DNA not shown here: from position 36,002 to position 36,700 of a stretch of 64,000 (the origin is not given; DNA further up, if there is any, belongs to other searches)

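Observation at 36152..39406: Three tandem paralogous membrane proteins (five copies of a ~120-aa two-TM module) upstream of a di-iron acyl-ACP-desaturase-like gene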

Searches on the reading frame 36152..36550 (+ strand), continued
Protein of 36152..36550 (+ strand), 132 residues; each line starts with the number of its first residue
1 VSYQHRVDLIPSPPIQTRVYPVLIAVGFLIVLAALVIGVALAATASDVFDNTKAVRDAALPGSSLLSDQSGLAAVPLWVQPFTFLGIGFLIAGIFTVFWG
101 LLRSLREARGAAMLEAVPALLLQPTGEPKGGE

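Call 71: find_encoding_contigs(protein=P0319, flank=6000, max_places=1)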
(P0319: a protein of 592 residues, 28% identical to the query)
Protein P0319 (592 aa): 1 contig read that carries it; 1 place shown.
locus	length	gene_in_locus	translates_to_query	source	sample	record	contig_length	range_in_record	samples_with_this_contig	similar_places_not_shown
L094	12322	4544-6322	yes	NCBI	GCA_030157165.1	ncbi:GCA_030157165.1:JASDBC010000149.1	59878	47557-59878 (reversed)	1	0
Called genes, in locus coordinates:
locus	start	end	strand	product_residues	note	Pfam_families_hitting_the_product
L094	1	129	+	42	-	?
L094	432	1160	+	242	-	PF09754:PAC2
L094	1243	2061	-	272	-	PF00085:Thioredoxin, PF02629:CoA_binding (weak), PF13380:CoA_binding_2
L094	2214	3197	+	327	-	-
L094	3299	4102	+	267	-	-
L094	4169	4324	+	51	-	-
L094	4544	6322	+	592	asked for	-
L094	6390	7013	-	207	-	PF13404:HTH_AsnC-type, PF13412:HTH_24, PF01037:AsnC_trans_reg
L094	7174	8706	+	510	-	PF01134:GIDA (faint), PF07992:Pyr_redox_2, PF13738:Pyr_redox_3, PF00070:Pyr_redox, PF02852:Pyr_redox_dim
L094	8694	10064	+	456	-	-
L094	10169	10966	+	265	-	-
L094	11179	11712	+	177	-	PF02566:OsmC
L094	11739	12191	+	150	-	-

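Call 73: predict_structure(alignment_id=A3)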
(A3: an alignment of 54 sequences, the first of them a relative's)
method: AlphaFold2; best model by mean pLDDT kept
length: 584 residues; sequences in the alignment: 54
mean_pLDDT: 93.3   pTM: 0.92
mean pLDDT of the five models: 93.3, 92.8, 91.3, 91.1, 90.7
residues with pLDDT >= 90: 496; 70-90: 80; 50-70: 8; < 50: 0
segments of 3 or more residues with pLDDT < 50: none
pLDDT, mean of each block of 10 residues (from residue 1): 93 98 96 96 91 95 94 97 97 94 88 87 96 89 95 95 96 92 96 97 92 90 79 76 97 95 94 88 93 94 98 97 92 85 86 98 93 94 93 93 94 96 98 95 93 90 83 96 98 94 95 93 95 95 98 98 96 95 85
secondary structure, 60 per line:
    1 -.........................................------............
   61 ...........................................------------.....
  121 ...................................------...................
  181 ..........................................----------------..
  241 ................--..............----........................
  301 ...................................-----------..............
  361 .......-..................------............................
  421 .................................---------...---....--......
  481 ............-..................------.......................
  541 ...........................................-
elements in order: H2-42 H49-103 H116-155 H162-222 H239-256 H259-272 H277-335 H347-367 H369-386 H393-453 H469-472 H475-492 H494-511 H518-583

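Call 77: fold_search(model_id=the predicted structure, library=pdb)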
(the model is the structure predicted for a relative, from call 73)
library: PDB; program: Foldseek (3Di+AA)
matches with E <= 10: 345; with E <= 0.001: 0
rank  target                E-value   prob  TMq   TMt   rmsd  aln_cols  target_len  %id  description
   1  6afx_A                6.3e-02  0.47  0.18  0.15  29.5       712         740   12  Proton pyrophosphatase - E225A (released 2019-04-10)
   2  5yke_B                7.0e-02  0.23  0.13  0.11  34.3       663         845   13  Structure of pancreatic ATP-sensitive potassium channel bound with glibenclamide and ATPgammaS (focused refinement on  (released 2018-04-18)
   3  6qxa_B                8.2e-02  0.35  0.17  0.15  29.1       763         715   11  Structure of membrane bound pyrophosphatase from Thermotoga maritima in complex with imidodiphosphate and N-[(2-amino- (released 2019-04-10)
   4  8b24_B                8.2e-02  0.16  0.12  0.11  31.8       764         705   11  Time-resolved structure of K+-dependent Na+-PPase from Thermotoga maritima 3600-seconds post reaction initiation with  (released 2024-01-17)
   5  9g8k_B                1.2e-01  0.30  0.17  0.15  29.1       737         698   11  Structure of K+-dependent Na+-PPase from Thermotoga maritima in complex with Ca2+ and Etidronate (released 2025-06-04)
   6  7y1k                  1.4e-01  0.23  0.16  0.11  33.5       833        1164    9  Structure of SUR2A in complex with Mg-ATP, Mg-ADP and repaglinide in the inward-facing conformation (released 2023-06-14)
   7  7wit                  1.5e-01  0.15  0.14  0.09  34.0       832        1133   12  Structure of SUR1 in complex with mitiglinide (released 2022-11-16)
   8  6l1x                  1.8e-01  0.44  0.21  0.19  22.7       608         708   12  Quinol-dependent nitric oxide reductase (qNOR) from Neisseria meningitidis in the monomeric oxidized state with zinc com (released 2020-04-01)
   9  4mlb_C                2.0e-01  0.25  0.14  0.17  23.2       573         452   10  Reverse polarity of binding pocket suggests different function of a MOP superfamily transporter from Pyrococcus furios (released 2013-09-25)
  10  9vrd                  2.3e-01  0.15  0.14  0.09  35.1       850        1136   11  Cryo-EM structure of rice multidrug resistance protein 5 (MRP5) with InsP6 in state A (released 2026-04-01)
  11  8b21_B                2.4e-01  0.13  0.14  0.12  27.2       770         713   10  Time-resolved structure of K+-dependent Na+-PPase from Thermotoga maritima 0-60-seconds post reaction initiation with  (released 2024-01-17)
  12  7ug0                  2.7e-01  0.16  0.13  0.17  30.3       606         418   12  TBOA-bound GltPh RSMR mutant in IFS state (released 2023-03-29)
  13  9vre                  2.7e-01  0.11  0.13  0.09  36.0       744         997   10  Cryo-EM structure of rice multidrug resistance protein 5 (MRP5) with InsP6 in state B (released 2026-04-01)
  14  8y6i_A                3.0e-01  0.11  0.13  0.12  36.1       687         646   12  P-glycoprotein in complex with UIC2 Fab and triple elacridar molecules in nanodisc (released 2024-04-17)
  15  8iz8                  3.2e-01  0.10  0.13  0.08  34.8       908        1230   10  cryo EM structure of apo hMRP4 (released 2024-04-10)
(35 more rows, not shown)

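Call 80: search_protein_families(library=pfam, proteins=[P0284, P0153, P0236], max_evalue=0.01)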
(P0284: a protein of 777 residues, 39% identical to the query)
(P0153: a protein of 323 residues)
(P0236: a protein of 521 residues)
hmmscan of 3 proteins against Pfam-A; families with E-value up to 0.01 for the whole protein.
P0284 (777 aa): 1 family
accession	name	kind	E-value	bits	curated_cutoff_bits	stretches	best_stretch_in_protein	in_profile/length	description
PF09754.15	PAC2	-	1.4e-19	71.2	25.8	1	589-738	2-150/215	PAC2 family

P0153 (323 aa): 0 families

P0236 (521 aa): 2 families
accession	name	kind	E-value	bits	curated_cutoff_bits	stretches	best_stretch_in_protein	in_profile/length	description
PF12128.14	DUF3584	-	0.00039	18.5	31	1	256-361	445-550/1191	Protein of unknown function (DUF3584)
PF23379.1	DUF7096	-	0.0072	16.6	27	1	182-250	27-90/208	Domain of unknown function (DUF7096)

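Call 90: search_protein_families(library=pfam, proteins=[P0229, P0270, P0278, P0317], max_evalue=1)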
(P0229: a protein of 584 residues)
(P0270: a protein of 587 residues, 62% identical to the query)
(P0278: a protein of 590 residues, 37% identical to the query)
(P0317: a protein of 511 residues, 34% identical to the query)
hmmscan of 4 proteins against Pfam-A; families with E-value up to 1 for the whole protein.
P0229 (584 aa): 0 families

P0270 (587 aa): 0 families

P0278 (590 aa): 0 families

P0317 (511 aa): 1 family
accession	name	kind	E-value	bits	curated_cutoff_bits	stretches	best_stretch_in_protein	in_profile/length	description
PF00060.32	Lig_chan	-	0.24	11.7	30.8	0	266-301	2-35/146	Ligand-gated ion channel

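Call 110: search_protein_families(library=padloc, proteins=[window:36152-36550:+, P0229], max_evalue=0.01)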
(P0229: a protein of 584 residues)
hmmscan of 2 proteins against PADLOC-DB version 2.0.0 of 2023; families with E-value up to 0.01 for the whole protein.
window:36152-36550:+ (132 aa): 0 families

P0229 (584 aa): 0 families

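Call 112: search_solved_structures(query=A3, max_evalue=1)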
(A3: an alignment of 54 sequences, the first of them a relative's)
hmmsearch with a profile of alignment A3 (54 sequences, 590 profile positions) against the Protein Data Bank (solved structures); distinct sequences matched with E-value up to 1: 0.

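Call 113: find_encoding_contigs(protein=P0298, flank=6000, max_places=1)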
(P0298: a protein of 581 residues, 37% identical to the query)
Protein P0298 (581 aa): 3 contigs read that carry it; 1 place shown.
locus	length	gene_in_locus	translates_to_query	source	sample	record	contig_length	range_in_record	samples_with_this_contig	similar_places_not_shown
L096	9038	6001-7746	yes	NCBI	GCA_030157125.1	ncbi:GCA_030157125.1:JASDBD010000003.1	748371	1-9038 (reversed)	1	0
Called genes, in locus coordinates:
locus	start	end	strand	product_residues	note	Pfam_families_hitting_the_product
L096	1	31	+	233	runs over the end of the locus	PF07732:Cu-oxidase_3 (weak)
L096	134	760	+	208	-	-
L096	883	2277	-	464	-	PF07992:Pyr_redox_2, PF13738:Pyr_redox_3, PF00070:Pyr_redox, PF02852:Pyr_redox_dim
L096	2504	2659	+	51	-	PF00096:zf-C2H2 (faint), PF13912:zf-C2H2_6 (faint)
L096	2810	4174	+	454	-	PF00202:Aminotran_3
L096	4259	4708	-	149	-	PF13404:HTH_AsnC-type, PF13412:HTH_24, PF01037:AsnC_trans_reg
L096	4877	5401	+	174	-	-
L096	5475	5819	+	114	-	PF00085:Thioredoxin, PF13098:Thioredoxin_2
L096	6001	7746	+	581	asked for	-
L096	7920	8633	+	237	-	PF09754:PAC2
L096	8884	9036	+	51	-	?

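Call 114: find_encoding_contigs(protein=P0289, flank=6000, max_places=1)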
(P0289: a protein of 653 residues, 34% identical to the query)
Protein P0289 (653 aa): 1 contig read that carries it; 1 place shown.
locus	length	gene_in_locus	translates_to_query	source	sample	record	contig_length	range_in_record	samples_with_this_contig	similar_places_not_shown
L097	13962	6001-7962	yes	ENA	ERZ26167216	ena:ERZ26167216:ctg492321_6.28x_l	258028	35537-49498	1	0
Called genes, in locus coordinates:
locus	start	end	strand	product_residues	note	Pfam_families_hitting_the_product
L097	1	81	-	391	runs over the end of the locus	PF01979:Amidohydro_1, PF07969:Amidohydro_3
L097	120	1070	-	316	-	PF13793:Pribosyltran_N, PF00156:Pribosyltran, PF14572:Pribosyl_synth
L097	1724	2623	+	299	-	PF02401:LYTB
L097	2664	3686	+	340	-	PF03706:LPG_synthase_TM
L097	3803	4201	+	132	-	PF22751:DUF488-N3a, PF04343:DUF488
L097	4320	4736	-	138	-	-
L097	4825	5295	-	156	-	-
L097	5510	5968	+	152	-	-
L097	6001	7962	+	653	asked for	-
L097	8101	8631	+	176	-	PF07920:DUF1684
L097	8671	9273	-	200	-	PF12804:NTP_transf_3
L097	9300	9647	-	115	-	PF01568:Molydop_binding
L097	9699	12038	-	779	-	PF18465:Rieske_3, PF00384:Molybdopterin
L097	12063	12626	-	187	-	PF00355:Rieske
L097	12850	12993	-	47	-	-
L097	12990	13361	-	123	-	PF00027:cNMP_binding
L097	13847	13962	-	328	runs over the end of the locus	PF02779:Transket_pyr, PF02780:Transketolase_C, PF17147:PFOR_II (weak)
